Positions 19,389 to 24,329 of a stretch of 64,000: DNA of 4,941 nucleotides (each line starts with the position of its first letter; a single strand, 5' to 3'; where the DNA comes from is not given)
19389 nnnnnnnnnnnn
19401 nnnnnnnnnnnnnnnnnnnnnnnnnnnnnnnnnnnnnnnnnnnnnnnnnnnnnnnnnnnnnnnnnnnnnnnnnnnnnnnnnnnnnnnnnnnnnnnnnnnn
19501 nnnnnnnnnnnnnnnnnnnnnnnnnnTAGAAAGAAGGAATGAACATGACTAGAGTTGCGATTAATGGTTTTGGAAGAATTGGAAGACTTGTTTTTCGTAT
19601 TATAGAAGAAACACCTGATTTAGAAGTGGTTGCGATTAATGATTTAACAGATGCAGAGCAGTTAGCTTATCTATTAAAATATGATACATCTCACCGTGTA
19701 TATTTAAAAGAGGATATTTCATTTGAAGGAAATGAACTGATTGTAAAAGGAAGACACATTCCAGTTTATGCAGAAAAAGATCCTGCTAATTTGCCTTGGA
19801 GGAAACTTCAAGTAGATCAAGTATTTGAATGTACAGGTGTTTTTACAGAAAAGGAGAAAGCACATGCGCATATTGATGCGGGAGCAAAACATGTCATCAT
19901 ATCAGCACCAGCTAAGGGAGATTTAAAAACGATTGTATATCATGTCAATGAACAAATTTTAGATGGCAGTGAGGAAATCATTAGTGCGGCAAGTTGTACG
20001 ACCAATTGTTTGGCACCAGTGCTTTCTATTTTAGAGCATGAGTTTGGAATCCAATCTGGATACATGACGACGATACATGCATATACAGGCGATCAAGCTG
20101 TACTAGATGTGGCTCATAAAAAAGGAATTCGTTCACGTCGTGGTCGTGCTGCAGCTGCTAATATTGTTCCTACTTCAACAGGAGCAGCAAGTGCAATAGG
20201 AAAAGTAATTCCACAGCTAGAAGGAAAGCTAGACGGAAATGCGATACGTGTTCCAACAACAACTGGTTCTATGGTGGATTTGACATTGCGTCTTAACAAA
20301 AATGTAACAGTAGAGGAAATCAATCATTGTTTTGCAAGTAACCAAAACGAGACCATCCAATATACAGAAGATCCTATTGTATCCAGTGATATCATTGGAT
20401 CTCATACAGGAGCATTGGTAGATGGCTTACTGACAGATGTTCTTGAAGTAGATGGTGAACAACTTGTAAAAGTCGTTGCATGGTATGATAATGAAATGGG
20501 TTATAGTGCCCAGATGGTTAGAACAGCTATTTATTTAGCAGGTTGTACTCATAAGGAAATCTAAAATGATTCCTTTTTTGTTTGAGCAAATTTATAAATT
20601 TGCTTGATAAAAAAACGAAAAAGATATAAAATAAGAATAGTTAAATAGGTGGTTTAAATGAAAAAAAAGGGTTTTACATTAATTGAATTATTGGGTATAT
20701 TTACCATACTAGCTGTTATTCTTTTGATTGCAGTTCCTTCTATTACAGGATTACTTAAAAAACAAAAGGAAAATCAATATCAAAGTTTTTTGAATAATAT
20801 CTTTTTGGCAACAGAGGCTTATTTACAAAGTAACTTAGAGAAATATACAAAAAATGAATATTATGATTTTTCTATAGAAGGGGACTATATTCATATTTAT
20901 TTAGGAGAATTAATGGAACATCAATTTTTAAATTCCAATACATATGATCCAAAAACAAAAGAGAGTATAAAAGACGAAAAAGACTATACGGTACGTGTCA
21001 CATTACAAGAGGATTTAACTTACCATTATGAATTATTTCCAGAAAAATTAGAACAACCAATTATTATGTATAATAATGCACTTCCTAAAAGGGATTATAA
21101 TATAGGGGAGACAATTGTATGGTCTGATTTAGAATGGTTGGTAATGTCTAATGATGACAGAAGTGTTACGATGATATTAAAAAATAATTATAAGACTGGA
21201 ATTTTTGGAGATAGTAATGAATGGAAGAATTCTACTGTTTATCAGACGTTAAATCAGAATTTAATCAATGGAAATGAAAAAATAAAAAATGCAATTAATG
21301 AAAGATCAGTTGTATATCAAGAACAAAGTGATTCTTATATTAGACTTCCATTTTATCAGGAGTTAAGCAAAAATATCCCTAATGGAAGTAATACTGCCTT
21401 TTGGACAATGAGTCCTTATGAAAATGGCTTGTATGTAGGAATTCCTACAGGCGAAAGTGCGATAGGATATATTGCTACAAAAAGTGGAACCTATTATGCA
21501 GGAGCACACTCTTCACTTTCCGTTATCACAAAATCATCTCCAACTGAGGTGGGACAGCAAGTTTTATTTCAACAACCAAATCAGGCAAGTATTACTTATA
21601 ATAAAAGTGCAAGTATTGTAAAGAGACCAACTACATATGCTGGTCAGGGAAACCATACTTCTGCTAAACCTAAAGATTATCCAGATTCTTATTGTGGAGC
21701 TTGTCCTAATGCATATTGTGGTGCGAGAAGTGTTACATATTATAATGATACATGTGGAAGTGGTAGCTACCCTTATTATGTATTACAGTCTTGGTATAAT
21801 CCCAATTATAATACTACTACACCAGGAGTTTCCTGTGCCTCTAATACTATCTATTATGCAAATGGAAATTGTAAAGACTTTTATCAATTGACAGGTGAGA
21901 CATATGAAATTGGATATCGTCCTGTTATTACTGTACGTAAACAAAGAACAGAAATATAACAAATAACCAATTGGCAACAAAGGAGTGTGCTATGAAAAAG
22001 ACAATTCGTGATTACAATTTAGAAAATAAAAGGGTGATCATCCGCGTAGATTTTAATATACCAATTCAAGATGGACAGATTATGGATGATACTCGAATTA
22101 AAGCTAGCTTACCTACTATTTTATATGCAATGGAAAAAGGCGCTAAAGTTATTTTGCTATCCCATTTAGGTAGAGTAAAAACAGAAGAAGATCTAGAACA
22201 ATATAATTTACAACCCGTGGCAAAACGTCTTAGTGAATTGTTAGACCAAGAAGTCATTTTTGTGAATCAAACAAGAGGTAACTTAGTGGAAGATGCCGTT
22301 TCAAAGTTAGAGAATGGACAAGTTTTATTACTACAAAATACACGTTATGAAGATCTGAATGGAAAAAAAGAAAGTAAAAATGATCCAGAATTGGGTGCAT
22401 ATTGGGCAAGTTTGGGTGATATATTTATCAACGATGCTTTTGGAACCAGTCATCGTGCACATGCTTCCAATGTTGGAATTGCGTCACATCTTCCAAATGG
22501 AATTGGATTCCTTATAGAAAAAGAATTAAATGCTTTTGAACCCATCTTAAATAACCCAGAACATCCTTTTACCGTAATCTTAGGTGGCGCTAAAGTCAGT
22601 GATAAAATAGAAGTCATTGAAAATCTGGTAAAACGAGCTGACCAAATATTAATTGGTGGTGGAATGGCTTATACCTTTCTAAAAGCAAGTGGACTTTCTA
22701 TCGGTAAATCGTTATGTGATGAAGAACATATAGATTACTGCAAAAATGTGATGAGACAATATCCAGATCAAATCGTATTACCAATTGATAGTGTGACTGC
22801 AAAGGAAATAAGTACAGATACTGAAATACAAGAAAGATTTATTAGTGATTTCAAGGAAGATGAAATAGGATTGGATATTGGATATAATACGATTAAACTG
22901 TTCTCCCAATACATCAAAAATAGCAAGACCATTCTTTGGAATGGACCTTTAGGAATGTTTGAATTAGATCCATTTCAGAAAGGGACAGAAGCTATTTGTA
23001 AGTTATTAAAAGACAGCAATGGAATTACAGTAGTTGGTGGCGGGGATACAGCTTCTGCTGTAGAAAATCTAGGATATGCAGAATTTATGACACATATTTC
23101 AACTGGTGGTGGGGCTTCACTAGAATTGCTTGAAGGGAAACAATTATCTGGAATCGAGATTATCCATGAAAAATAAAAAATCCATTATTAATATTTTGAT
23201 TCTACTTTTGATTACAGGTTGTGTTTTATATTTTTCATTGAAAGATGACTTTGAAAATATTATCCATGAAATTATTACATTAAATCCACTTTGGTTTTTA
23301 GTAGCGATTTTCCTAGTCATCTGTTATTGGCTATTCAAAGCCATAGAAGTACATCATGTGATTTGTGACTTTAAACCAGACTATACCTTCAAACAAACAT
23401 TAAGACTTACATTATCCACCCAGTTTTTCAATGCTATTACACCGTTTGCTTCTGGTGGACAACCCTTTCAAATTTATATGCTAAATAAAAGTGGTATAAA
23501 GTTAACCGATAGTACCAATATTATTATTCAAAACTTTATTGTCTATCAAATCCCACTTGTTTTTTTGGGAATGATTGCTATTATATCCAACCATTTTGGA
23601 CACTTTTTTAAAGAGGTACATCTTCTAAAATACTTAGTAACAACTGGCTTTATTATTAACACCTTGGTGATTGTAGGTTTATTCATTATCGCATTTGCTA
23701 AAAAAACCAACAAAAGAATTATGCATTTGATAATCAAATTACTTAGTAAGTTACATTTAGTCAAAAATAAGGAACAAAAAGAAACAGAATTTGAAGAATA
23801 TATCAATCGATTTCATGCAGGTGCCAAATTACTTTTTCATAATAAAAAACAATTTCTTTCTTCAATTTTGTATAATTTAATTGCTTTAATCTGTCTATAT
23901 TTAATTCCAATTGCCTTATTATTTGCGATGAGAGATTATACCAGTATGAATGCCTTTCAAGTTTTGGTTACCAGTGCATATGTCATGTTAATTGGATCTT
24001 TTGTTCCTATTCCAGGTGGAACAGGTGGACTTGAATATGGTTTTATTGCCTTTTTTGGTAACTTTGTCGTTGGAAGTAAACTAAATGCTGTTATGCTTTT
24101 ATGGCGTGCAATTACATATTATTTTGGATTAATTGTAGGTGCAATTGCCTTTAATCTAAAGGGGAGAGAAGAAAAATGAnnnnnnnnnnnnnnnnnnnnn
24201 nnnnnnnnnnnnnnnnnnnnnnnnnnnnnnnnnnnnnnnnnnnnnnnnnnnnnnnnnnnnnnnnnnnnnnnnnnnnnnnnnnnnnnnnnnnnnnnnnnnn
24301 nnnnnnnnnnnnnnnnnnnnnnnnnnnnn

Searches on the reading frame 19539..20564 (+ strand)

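Call 6: search_protein_families(library=pfam, proteins=[window:19539-20564:+], max_evalue=0.01)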
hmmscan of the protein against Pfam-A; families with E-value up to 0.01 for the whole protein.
window:19539-20564:+ (341 aa): 3 families
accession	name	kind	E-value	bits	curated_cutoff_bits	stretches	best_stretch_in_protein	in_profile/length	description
PF02800.25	Gp_dh_C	-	6.3e-54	182.3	24.4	1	158-316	1-158/158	Glyceraldehyde 3-phosphate dehydrogenase, C-terminal domain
PF00044.30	Gp_dh_N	-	3.8e-38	130.3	31.7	1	5-105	2-101/101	Glyceraldehyde 3-phosphate dehydrogenase, NAD binding domain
PF01113.26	DapB_N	-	0.00088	19.8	25.6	1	5-38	2-36/124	Dihydrodipicolinate reductase, N-terminus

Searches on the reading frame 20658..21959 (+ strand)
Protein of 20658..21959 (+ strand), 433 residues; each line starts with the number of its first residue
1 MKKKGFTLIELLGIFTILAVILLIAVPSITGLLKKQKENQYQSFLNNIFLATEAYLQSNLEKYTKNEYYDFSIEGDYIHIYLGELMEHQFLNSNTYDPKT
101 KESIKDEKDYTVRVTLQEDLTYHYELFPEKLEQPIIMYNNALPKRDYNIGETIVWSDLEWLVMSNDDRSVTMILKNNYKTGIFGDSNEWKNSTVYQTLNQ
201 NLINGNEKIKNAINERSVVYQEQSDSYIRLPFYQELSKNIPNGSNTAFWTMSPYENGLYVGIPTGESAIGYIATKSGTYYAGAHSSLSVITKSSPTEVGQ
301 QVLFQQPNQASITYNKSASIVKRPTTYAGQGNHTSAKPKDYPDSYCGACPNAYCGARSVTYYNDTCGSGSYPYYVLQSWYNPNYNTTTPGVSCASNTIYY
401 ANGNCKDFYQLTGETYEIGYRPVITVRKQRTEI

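Call 6: search_protein_families(library=pfam, proteins=[window:20658-21959:+], max_evalue=0.01)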
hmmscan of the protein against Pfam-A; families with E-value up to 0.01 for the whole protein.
window:20658-21959:+ (433 aa): 1 family
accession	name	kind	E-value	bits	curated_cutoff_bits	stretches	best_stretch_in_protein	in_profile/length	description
PF07963.17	N_methyl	-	5.2e-05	23.1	21.2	1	2-25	3-26/27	Prokaryotic N-terminal methylation motif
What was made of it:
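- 19539..23176 (+): gap, pilin-like gene and pgk (context: remnant of the gap-pgk-tpi-gpmI glycolytic operon, which shows that the fused gpmI is the operon copy). Pfam (call 6).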

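Call 57: search_protein_families(library=pfam, proteins=[window:20658-21959:+], max_evalue=1)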
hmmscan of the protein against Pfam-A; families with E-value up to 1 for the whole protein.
window:20658-21959:+ (433 aa): 1 family
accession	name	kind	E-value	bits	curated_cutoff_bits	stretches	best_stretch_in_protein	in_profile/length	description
PF07963.17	N_methyl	-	5.2e-05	23.1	21.2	1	2-25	3-26/27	Prokaryotic N-terminal methylation motif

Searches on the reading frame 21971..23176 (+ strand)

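Call 6: search_protein_families(library=pfam, proteins=[window:21971-23176:+], max_evalue=0.01)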
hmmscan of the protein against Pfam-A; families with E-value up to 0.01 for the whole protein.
window:21971-23176:+ (401 aa): 1 family
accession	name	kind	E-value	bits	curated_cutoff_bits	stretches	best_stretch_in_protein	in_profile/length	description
PF00162.24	PGK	-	4.2e-149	497.1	27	1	12-390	1-379/379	Phosphoglycerate kinase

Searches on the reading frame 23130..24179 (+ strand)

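Call 6: search_protein_families(library=pfam, proteins=[window:23130-24179:+], max_evalue=0.01)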
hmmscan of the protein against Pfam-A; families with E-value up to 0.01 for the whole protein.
window:23130-24179:+ (349 aa): 1 family
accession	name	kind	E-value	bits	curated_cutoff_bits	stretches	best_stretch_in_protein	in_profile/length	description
PF03706.18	LPG_synthase_TM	-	1.9e-45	156.1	33.4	1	25-337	4-302/302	Lysylphosphatidylglycerol synthase TM region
